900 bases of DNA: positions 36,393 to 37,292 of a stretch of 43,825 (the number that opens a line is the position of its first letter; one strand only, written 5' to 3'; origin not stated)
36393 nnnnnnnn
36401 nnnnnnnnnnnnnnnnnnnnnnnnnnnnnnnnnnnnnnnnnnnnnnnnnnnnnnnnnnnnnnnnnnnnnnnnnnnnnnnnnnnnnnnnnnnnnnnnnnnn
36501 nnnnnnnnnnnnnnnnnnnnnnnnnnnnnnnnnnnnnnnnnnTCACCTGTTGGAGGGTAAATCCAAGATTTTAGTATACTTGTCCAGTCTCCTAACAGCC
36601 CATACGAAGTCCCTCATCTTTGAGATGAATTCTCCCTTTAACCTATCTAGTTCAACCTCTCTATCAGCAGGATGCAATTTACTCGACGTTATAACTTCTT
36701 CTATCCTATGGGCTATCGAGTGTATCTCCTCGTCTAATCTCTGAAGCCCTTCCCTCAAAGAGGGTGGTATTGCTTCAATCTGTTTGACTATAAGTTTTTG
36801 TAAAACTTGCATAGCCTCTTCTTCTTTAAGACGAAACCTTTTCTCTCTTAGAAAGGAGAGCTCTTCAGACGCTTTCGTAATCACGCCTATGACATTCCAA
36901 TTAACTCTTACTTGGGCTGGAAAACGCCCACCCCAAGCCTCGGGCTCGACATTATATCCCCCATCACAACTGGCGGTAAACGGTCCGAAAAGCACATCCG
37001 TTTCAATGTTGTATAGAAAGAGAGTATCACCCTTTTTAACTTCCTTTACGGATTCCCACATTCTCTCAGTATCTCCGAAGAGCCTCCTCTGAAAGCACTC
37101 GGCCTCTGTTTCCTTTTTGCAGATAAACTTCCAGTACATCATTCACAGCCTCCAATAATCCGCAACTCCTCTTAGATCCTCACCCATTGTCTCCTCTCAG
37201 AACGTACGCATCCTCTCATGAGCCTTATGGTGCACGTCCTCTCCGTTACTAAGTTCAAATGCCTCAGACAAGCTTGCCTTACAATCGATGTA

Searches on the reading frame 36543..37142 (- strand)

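Call 38: search_protein_families(library=pfam, proteins=[window:36543-37142:-], max_evalue=0.001)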
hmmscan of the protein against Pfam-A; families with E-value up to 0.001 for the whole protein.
window:36543-37142:- (199 aa): 1 family
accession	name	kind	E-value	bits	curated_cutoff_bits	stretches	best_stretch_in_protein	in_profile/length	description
PF10539.14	Dev_Cell_Death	-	1.2e-23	83.7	27.8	1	6-82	5-84/126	Development and cell death domain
